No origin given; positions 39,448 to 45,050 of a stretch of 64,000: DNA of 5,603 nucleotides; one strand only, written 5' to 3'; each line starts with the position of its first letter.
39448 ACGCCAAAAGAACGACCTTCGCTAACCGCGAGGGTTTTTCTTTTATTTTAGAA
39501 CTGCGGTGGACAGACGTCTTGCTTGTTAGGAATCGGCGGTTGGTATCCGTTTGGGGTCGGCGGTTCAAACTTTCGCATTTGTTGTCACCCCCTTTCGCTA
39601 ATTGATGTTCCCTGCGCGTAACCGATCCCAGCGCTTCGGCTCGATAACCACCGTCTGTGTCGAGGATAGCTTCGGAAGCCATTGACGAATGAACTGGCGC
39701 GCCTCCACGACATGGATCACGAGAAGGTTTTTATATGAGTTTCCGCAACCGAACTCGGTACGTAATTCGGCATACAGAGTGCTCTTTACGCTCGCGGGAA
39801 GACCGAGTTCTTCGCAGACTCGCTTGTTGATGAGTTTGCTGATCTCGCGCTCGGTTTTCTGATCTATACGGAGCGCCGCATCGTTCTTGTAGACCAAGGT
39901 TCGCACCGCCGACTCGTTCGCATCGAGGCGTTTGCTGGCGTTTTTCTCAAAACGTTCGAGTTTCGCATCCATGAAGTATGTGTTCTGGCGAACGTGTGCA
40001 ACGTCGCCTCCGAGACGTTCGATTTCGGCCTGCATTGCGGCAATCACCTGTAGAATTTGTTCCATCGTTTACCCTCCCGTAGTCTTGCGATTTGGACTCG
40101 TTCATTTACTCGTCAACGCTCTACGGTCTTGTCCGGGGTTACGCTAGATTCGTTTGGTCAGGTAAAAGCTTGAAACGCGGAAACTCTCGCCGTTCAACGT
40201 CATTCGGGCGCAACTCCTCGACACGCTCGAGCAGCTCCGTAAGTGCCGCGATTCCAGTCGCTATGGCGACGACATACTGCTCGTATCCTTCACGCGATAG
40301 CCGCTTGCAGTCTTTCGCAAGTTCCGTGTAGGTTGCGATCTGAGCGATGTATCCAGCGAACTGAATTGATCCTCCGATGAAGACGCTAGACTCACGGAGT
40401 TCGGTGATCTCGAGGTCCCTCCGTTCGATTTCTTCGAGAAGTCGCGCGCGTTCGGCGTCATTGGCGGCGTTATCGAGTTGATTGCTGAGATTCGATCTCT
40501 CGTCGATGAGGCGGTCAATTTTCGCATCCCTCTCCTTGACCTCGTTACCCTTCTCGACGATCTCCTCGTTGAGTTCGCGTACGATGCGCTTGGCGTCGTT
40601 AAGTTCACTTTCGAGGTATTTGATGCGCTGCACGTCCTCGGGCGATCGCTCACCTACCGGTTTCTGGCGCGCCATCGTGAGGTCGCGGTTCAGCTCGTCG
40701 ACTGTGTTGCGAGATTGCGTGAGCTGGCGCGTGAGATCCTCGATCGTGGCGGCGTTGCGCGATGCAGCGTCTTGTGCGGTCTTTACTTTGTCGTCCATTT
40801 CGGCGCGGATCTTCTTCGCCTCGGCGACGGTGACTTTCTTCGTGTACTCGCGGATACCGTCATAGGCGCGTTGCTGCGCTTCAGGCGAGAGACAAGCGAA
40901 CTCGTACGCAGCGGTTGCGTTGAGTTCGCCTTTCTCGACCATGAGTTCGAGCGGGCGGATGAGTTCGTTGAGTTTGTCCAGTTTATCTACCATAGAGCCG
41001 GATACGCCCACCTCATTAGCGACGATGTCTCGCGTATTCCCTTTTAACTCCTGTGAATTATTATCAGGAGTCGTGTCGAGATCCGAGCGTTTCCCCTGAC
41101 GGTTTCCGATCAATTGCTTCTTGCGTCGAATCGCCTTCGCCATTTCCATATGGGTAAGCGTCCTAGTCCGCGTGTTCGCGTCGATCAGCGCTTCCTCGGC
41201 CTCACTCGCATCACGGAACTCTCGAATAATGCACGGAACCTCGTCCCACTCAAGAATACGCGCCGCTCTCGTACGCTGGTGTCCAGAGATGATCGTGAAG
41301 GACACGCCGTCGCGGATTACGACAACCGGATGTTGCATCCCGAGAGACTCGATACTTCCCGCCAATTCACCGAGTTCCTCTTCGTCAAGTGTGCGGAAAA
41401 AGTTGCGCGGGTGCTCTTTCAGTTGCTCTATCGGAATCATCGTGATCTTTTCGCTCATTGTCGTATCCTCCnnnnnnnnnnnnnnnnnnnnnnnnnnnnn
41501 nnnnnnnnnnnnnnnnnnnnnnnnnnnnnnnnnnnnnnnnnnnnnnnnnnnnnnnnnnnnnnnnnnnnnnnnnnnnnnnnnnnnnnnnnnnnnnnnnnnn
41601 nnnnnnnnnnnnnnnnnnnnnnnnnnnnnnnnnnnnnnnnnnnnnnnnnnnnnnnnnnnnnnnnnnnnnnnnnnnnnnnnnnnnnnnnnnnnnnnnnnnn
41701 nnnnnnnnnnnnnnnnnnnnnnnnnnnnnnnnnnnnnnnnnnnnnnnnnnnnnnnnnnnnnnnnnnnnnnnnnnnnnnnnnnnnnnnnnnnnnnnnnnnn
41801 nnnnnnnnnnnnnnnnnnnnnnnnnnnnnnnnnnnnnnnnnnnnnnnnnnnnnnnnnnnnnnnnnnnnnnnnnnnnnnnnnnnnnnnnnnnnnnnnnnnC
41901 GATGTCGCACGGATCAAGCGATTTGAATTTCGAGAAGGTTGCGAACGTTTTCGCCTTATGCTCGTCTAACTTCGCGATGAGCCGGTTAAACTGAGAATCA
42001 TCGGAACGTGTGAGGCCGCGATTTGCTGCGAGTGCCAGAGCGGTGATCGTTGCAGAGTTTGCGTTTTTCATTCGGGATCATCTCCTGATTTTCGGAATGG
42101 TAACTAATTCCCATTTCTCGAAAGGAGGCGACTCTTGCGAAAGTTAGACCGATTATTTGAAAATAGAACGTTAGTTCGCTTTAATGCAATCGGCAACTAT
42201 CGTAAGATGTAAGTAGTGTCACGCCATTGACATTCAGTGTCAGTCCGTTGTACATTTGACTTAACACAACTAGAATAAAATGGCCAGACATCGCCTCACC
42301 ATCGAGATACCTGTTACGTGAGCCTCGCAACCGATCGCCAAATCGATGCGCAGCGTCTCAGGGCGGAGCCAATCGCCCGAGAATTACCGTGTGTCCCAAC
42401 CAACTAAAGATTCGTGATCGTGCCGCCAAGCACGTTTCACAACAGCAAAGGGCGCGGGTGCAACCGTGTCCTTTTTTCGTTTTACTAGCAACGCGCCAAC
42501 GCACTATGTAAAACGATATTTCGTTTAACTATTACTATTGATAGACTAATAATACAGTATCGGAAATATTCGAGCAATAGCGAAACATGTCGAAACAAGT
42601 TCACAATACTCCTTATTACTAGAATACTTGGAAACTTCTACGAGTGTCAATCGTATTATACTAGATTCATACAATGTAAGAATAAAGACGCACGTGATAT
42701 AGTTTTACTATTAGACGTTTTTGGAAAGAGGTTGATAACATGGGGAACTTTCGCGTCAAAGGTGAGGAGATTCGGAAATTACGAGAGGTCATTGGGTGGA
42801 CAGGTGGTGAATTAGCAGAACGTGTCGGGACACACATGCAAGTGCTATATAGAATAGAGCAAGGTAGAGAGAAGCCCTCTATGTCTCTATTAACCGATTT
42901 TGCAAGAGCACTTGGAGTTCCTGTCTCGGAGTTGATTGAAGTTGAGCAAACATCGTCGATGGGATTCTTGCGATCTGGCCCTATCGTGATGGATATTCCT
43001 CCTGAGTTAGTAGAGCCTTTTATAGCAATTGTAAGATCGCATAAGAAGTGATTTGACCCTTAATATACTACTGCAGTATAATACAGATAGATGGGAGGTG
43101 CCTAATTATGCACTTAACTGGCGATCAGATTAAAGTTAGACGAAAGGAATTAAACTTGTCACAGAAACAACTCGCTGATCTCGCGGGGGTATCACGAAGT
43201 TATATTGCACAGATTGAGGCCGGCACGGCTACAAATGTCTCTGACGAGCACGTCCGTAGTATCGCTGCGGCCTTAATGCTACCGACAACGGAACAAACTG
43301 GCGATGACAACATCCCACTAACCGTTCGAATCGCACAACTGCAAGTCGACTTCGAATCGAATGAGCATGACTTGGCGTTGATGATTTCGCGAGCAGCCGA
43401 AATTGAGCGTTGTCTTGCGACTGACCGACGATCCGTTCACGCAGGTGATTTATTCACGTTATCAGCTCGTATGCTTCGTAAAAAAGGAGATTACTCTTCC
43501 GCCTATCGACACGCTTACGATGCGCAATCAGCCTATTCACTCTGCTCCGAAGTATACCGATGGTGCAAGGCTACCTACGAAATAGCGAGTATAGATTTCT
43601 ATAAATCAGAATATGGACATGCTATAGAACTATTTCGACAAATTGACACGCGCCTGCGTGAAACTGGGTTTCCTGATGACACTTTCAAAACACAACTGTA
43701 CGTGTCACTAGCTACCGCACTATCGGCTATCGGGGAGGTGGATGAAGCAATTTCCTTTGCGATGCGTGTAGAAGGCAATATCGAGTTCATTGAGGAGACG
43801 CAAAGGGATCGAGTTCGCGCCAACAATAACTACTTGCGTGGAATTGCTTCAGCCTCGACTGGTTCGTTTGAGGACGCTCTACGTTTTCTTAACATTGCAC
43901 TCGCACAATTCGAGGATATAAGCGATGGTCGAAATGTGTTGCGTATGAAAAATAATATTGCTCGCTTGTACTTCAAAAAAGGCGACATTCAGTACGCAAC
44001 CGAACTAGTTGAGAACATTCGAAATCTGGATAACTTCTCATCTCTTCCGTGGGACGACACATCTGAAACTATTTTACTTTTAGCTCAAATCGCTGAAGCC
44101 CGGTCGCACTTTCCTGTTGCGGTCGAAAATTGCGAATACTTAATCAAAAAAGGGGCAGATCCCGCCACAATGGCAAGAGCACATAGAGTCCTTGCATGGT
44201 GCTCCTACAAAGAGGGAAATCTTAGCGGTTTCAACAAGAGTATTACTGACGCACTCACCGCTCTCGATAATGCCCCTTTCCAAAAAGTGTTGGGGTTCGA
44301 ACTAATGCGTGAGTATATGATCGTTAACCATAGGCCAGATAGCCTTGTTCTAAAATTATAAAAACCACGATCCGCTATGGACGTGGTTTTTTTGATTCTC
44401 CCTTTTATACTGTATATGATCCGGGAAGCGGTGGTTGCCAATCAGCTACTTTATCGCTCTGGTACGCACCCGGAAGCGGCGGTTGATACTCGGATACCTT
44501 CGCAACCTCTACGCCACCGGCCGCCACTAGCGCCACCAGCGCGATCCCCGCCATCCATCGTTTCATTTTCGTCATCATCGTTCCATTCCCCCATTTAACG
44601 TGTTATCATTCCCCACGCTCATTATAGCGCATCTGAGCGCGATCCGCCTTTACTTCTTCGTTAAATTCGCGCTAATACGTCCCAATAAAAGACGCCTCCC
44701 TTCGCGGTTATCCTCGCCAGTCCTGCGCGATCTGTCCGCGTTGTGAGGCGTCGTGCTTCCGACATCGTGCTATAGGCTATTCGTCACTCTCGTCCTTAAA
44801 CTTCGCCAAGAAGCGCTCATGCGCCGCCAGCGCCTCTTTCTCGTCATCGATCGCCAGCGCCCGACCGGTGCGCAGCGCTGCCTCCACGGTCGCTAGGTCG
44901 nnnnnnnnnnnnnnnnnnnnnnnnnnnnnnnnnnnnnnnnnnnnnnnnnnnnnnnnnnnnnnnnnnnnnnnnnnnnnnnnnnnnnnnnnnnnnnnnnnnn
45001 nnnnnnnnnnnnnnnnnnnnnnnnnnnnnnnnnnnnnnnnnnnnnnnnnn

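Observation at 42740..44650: AT-rich island with an XRE repressor, an HTH-TPR receptor and a convergent unannotated secreted peptide carrying two QPPLPG(A/S)Y repeats: candidate phage peptide-communication system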

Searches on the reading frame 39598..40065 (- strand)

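Call 8: search_protein_families(library=phrogs, proteins=[window:39598-40065:-], max_evalue=0.01)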
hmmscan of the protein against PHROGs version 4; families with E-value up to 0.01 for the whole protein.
window:39598-40065:- (155 aa): 1 family
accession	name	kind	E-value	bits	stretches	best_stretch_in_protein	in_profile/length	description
phrog_463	-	transcription regulation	0.0058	17.2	1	42-133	131-232/250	anti-repressor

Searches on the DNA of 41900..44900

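Call 89: search_rna_families(source=window, start=41900, end=44900, threshold=evalue, max_evalue=1)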
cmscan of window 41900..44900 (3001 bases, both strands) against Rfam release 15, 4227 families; matches with E-value up to 1: 1.
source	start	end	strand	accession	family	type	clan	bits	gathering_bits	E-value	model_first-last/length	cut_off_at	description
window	44534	44582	-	RF01306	sR52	Gene; snRNA; snoRNA; CD-box;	-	19.9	50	0.42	1-60/60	no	Small nucleolar RNA sR52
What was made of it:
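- Tried and rejected: The Rfam scan of 41900-44900 found nothing credible (call 89).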

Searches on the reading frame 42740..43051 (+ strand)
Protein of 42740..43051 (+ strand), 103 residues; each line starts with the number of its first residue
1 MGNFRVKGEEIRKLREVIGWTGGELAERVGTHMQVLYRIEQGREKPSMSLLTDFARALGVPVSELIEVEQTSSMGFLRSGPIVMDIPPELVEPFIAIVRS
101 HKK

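Call 5: search_protein_families(library=pfam, proteins=[window:42740-43051:+], max_evalue=0.1)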
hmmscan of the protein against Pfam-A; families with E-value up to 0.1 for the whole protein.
window:42740-43051:+ (103 aa): 5 families
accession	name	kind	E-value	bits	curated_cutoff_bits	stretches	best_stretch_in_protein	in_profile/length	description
PF13560.12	HTH_31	-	3e-12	47.1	27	1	8-65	3-61/64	Helix-turn-helix domain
PF01381.28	HTH_3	-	8.9e-11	42.1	23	1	11-65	1-55/55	Helix-turn-helix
PF13443.12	HTH_26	-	6.8e-06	26.7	22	1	23-69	14-61/63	Cro/C1-type HTH DNA-binding domain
PF12844.13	HTH_19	-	8.4e-05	22.8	30.2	1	8-68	1-61/64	Helix-turn-helix domain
PF15731.11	MqsA_antitoxin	-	0.093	13.3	30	0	6-52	69-115/131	Antitoxin component of bacterial toxin-antitoxin system, MqsA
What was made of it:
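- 42740..43051 (+): 103-aa XRE-family HTH protein, the first gene of the module. Function unknown; possibly a repressor or co-regulator. Pfam HTH_31 E 3e-12 (call 5).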

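Call 8: search_protein_families(library=phrogs, proteins=[window:42740-43051:+], max_evalue=0.01)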
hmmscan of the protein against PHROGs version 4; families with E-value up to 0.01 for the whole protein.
window:42740-43051:+ (103 aa): 22 families
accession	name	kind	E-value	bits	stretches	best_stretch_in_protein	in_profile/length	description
phrog_5823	-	transcription regulation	8.2e-12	46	1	8-66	8-67/404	transcriptional regulator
phrog_1373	-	transcription regulation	1.7e-10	42.1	1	9-69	66-126/166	transcriptional regulator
phrog_8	-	transcription regulation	2.2e-10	41.5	1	8-66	78-136/346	transcriptional regulator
phrog_2439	-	transcription regulation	4e-09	36.8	1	4-67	5-68/367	transcriptional regulator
phrog_3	-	transcription regulation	9.4e-09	36.5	1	7-71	89-153/430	transcriptional repressor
phrog_2328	-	transcription regulation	1.9e-07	31.9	1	11-67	20-76/128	transcriptional repressor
phrog_2104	-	unknown function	2.3e-07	31.9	1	6-48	39-81/103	-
phrog_7241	-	transcription regulation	3e-06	28.3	1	10-66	65-121/122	transcriptional regulator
phrog_4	-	transcription regulation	4.7e-06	26.8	1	8-71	138-197/400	transcriptional repressor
phrog_3642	-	DNA, RNA and nucleotide metabolism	7.4e-05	23.6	1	3-70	4-73/79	HTH DNA binding protein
phrog_4836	-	transcription regulation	8.1e-05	23.3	1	8-72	77-141/194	CII-like regulator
phrog_2967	-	transcription regulation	0.00014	22.4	1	8-71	12-75/225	transcriptional regulator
phrog_955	-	DNA, RNA and nucleotide metabolism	0.00021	22.1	1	6-54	24-72/142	HTH DNA binding protein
phrog_9103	-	transcription regulation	0.0003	21.8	1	4-70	6-72/78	transcriptional repressor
phrog_4779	-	transcription regulation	0.00071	21.1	1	8-45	4-41/98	transcriptional regulator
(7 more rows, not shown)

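Call 67: search_protein_families(library=ncbifam, proteins=[window:42740-43051:+], max_evalue=1)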
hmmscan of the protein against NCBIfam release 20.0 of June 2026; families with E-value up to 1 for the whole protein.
window:42740-43051:+ (103 aa): 15 families
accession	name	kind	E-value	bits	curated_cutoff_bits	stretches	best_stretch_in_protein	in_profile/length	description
NF041951.1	phage_RstR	subfamily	5.4e-08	33.1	80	1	9-72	5-68/108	RstR family transcriptional repressor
TIGR00270.2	TIGR00270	equivalog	1.7e-07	31.2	110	1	9-71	78-140/159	multiprotein bridging factor aMBF1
TIGR03070.1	couple_hipB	subfamily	2.5e-07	30.6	71.65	1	8-60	4-56/58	type II toxin-antitoxin system Y4mF family antitoxin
NF006015.0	PRK08154.1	subfamily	4.1e-07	29.4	204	1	8-77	32-101/314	anaerobic benzoate catabolism transcriptional regulator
NF047948.1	male_kill_WMK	equivalog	7.1e-07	29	300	1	7-71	163-227/300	WO male-killing family protein Wmk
NF010465.0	PRK13890.1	equivalog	1.9e-06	28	96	1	13-101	12-101/121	conjugal transfer protein TrbA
TIGR03830.1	CxxCG_CxxCG_HTH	subfamily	0.00018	21.3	61.8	1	6-50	65-109/127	type II TA system antitoxin MqsA family protein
NF041677.1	trans_regClgR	equivalog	0.00026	21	170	1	6-66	8-68/113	transcriptional regulator ClgR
NF003162.0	PRK04140.1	equivalog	0.00038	19.6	263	1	5-70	125-190/317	transcriptional regulator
NF007481.0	PRK10072.1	equivalog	0.00099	19.6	110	1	9-49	36-76/96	HTH-type transcriptional regulator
NF052239.1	antitox_spr1629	equivalog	0.0013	17.9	335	1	7-63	3-59/377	spr1629 family repressor/antitoxin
NF007408.0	PRK09943.1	equivalog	0.0036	16.9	211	1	7-69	8-70/185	HTH-type transcriptional regulator PuuR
TIGR02612.1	mob_myst_A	hypoth_equivalog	0.0042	17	122.6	1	11-49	30-68/150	mobile mystery protein A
NF046032.1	TransRegSlrRBacil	equivalog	0.017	15.2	250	1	8-70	3-66/149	HTH-type transcriptional regulator SlrR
NF007271.0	PRK09726.1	equivalog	0.086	12.8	79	1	11-62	17-68/88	type II toxin-antitoxin system antitoxin HipB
